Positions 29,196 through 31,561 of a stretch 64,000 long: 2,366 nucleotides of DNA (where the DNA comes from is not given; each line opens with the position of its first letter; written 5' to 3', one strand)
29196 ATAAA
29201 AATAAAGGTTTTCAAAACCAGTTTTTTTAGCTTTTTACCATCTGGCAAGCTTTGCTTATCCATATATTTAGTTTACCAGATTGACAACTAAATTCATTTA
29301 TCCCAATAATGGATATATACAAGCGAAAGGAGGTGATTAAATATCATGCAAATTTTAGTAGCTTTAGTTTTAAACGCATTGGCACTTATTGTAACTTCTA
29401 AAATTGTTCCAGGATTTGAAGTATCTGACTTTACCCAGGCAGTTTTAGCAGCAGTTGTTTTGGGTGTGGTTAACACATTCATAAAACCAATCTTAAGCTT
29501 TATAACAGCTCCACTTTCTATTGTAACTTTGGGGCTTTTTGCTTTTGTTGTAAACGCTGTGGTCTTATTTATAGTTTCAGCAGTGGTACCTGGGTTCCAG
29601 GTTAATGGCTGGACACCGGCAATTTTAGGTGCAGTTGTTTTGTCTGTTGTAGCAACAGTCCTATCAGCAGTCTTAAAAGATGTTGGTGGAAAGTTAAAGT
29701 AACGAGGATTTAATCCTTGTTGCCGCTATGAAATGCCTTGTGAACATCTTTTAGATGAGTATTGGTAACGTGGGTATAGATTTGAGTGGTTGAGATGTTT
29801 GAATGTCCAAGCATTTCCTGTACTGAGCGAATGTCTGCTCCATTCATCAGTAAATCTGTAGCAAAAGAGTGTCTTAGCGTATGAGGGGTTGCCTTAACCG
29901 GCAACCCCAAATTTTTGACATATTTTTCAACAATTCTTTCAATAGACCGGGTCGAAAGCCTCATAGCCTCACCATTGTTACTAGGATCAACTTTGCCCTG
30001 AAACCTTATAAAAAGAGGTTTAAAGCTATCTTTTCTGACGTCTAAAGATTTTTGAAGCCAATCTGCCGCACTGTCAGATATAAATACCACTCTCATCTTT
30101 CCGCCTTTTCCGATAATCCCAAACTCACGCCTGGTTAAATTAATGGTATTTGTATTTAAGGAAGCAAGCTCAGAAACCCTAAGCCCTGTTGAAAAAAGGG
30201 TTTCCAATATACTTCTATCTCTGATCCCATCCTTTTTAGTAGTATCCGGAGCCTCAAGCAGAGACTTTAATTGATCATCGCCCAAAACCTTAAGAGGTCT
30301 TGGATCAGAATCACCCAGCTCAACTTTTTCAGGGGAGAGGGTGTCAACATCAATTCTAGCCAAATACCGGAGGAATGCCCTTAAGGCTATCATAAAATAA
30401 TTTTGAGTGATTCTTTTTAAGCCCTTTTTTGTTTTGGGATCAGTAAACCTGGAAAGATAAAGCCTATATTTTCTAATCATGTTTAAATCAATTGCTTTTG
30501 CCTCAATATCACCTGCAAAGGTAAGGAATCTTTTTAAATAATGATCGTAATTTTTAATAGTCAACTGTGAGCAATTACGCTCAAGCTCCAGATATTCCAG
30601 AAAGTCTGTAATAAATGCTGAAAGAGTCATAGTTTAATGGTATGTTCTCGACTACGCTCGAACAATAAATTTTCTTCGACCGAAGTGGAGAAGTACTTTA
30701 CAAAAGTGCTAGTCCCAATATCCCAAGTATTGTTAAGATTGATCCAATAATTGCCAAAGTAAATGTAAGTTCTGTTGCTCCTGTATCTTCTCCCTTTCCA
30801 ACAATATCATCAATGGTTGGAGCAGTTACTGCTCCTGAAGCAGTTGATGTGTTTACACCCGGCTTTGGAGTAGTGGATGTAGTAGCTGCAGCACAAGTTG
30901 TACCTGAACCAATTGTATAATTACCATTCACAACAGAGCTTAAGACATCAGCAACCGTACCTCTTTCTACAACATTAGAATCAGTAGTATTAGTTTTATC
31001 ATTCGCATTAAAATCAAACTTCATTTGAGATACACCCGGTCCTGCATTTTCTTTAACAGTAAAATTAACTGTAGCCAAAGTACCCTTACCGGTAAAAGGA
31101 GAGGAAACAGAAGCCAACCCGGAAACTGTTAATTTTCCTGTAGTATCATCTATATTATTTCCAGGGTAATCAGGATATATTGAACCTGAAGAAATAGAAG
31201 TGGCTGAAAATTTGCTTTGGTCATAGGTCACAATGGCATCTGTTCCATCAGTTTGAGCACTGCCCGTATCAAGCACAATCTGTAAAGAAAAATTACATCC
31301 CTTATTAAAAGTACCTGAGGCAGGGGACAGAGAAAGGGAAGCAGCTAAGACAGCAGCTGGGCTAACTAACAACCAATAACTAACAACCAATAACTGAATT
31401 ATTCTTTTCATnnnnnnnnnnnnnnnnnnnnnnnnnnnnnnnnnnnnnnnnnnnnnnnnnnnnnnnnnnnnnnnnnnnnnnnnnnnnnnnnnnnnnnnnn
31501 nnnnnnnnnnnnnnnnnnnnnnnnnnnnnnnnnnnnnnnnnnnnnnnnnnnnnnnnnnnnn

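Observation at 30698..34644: Adhesin-like gene cluster next to a tyrosine recombinase, with an 83-bp perfect repeat between paralogs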

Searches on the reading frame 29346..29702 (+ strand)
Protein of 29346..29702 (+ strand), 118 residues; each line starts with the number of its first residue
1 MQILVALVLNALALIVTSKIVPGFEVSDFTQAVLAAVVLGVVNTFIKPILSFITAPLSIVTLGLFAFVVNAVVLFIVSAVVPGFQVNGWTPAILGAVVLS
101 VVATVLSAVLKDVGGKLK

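Call 4: search_protein_families(library=pfam, proteins=[window:29346-29702:+], max_evalue=0.1)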
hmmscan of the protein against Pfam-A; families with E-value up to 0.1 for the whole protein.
window:29346-29702:+ (118 aa): 3 families
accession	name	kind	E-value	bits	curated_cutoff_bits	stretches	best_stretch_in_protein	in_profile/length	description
PF04020.18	Phage_holin_4_2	-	4.4e-32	111.2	28.8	1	1-105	1-105/105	Mycobacterial 4 TMS phage holin, superfamily IV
PF10190.14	Tmemb_170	-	0.02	15.7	29.5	1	3-53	49-100/106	Putative transmembrane protein 170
PF12822.12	ECF_trnsprt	-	0.034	14.6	30.7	0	24-108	27-120/169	ECF transporter, substrate-specific component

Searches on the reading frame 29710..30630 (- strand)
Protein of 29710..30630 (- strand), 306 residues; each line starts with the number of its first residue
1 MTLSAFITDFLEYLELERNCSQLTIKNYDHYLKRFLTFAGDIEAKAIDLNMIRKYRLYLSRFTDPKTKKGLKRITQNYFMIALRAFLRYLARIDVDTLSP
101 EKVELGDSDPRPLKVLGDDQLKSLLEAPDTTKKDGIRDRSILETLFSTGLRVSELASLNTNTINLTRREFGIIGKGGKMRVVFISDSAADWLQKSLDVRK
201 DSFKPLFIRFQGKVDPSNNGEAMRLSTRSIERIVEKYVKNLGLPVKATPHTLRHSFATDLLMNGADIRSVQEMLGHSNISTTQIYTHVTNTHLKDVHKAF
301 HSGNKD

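Call 4: search_protein_families(library=pfam, proteins=[window:29710-30630:-], max_evalue=0.1)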
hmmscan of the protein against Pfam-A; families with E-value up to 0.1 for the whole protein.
window:29710-30630:- (306 aa): 4 families
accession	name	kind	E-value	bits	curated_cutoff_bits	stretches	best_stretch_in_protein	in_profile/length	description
PF00589.27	Phage_integrase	-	2e-44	151.8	27.1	1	115-291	2-171/172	Phage integrase family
PF02899.23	Phage_int_SAM_1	-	3.8e-12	46.8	22.3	1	7-92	1-81/83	Phage integrase, N-terminal SAM-like domain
PF13102.12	Phage_int_SAM_5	-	2.2e-09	38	22.3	1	3-89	2-81/98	Phage integrase SAM-like domain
PF13495.12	Phage_int_SAM_4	-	7.5e-06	26.7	27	1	7-92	2-80/85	Phage integrase, N-terminal SAM-like domain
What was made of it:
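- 29710..30630 (-): Xer-family tyrosine recombinase (306 aa, catalytic residues present). It is a neighbour of the cluster, not shown to be part of the mechanism. Pfam Phage_integrase 152 bits (call 4).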

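Call 42: search_protein_families(library=ncbifam, proteins=[window:29710-30630:-], max_evalue=0.01)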
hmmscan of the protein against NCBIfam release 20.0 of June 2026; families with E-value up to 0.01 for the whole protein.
window:29710-30630:- (306 aa): 13 families
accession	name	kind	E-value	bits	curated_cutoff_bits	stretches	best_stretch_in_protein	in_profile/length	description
TIGR02224.1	recomb_XerC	equivalog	5.2e-70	236.2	335.15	1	9-303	2-292/295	tyrosine recombinase XerC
TIGR02225.1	recomb_XerD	equivalog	3.6e-69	233.3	329.6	1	9-302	2-288/290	site-specific tyrosine recombinase XerD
NF001399.0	PRK00283.1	subfamily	6.4e-68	229.2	279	1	4-302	6-297/300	tyrosine recombinase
NF040815.2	recomb_XerA_Arch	equivalog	3.9e-63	213.5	220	1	9-296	2-262/263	site-specific tyrosine recombinase/integron integrase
NF002331.0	PRK01287.1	subfamily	1.4e-52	178.9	371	1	2-304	25-328/365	site-specific tyrosine recombinase XerC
NF003462.0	PRK05084.1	equivalog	2.8e-37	128.3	267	1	132-296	191-352/360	tyrosine recombinase XerS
TIGR02249.1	integrase_gron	subfamily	9.3e-35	120.5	265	2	207-297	218-309/315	integron integrase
NF011946.0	PRK15417.1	equivalog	1.9e-20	73.3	435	1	227-292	254-319/337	integron integrase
NF007370.0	PRK09870.1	subfamily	2.2e-12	47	221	1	114-289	11-180/200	tyrosine-type DNA invertase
NF007371.0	PRK09871.1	subfamily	1.8e-10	40.7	222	1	223-289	109-175/198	tyrosine-type DNA invertase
NF040693.1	recomb_GmtY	equivalog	2.6e-07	30.3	340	1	228-293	376-437/441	gamma-mobile-trio recombinase GmtY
NF041502.1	integrase_1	equivalog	1.1e-06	27.7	350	1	228-299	300-371/484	site-specific integrase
NF047926.1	integrase_GmtZ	equivalog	0.0013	16.8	600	1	222-296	405-478/784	gamma-mobile-trio integrase GmtZ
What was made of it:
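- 29710..30630 (-): NCBIfam XerC/XerD/XerA about 213-236 bits, below the equivalog cut-offs (call 42).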

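Call 44: find_encoding_contigs(protein=window:29710-30630:-, flank=7000, max_places=10)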
Protein window:29710-30630:- (306 aa): 18 contigs read that carry it; 5 places shown.
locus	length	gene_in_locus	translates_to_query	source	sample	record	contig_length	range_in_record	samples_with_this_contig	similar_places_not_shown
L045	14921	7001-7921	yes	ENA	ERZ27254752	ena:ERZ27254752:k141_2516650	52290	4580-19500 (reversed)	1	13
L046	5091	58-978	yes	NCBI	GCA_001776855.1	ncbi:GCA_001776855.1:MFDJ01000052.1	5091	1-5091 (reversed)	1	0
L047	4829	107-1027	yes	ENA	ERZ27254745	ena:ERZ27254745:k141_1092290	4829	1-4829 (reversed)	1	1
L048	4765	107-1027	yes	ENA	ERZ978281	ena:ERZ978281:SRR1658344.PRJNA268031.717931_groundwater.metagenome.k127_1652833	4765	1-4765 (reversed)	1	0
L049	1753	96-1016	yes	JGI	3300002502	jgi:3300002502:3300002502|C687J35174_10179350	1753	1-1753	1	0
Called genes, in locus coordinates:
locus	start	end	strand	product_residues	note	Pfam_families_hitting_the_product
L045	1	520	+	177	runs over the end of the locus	PF02075:RuvC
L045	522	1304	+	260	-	PF18900:DUF5656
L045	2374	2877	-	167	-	-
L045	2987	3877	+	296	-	-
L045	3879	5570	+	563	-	-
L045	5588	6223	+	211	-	-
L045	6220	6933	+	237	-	PF00963:Cohesin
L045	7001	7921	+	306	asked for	PF02899:Phage_int_SAM_1, PF13102:Phage_int_SAM_5, PF13495:Phage_int_SAM_4 (faint), PF00589:Phage_integrase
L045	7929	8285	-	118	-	PF04020:Phage_holin_4_2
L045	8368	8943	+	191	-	-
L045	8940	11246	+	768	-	PF00690:Cation_ATPase_N, PF00122:E1-E2_ATPase, PF00702:Hydrolase, PF13246:Cation_ATPase, PF00689:Cation_ATPase_C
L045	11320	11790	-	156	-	PF01371:Trp_repressor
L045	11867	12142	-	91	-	-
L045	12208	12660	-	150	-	-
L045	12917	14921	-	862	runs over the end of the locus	PF00521:DNA_topoisoIV, PF03989:DNA_gyraseA_C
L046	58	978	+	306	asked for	PF02899:Phage_int_SAM_1, PF13102:Phage_int_SAM_5, PF13495:Phage_int_SAM_4 (faint), PF00589:Phage_integrase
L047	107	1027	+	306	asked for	PF02899:Phage_int_SAM_1, PF13102:Phage_int_SAM_5, PF13495:Phage_int_SAM_4 (faint), PF00589:Phage_integrase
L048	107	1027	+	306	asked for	PF02899:Phage_int_SAM_1, PF13102:Phage_int_SAM_5, PF13495:Phage_int_SAM_4 (faint), PF00589:Phage_integrase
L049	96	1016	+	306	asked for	PF02899:Phage_int_SAM_1, PF13102:Phage_int_SAM_5, PF13495:Phage_int_SAM_4 (faint), PF00589:Phage_integrase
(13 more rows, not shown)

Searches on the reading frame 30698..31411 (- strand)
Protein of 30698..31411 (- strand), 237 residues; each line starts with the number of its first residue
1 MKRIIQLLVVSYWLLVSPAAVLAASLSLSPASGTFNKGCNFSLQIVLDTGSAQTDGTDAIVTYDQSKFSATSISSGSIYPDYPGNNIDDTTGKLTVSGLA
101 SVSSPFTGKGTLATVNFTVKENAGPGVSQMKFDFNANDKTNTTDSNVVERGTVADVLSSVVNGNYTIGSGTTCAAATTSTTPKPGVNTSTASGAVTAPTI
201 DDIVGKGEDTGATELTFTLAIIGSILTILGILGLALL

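Call 4: search_protein_families(library=pfam, proteins=[window:30698-31411:-], max_evalue=0.1)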
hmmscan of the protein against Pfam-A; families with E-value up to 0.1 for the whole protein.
window:30698-31411:- (237 aa): 1 family
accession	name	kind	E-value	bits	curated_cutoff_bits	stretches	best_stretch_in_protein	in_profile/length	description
PF00963.24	Cohesin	-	2.4e-10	41.2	24.1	1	33-143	10-125/139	Cohesin domain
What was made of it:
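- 30698..31411 (-): Gene 1 (237 aa): signal peptide, cohesin domain (aa ~24-167), Ser/Thr-rich linker and a conserved C-terminal transmembrane tail. Pfam Cohesin at 41.2 bits against a 24.1 cut-off (call 4).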

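Call 42: search_protein_families(library=ncbifam, proteins=[window:30698-31411:-], max_evalue=0.01)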
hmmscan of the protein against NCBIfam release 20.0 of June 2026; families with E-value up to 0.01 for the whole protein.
window:30698-31411:- (237 aa): 0 families

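Call 74: search_solved_structures(query=window:30698-31411:-, max_evalue=1)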
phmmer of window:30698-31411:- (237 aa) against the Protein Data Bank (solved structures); distinct sequences matched with E-value up to 1: 6.
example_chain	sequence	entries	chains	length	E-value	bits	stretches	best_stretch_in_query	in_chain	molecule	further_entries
7urp_A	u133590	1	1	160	0.00052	23.1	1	26-145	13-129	Ribonucleases G and E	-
5lk5_A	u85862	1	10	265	0.066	16.3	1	64-141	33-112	Calreticulin,Calreticulin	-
3pos_A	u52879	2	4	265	0.42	13.7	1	64-141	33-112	Calreticulin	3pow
8tzo_C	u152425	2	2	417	0.91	12.6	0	64-141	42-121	Calreticulin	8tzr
6eny_G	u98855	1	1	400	0.95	12.5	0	64-141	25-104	Calreticulin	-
7qpd_C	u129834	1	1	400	0.96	12.5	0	64-141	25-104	Calreticulin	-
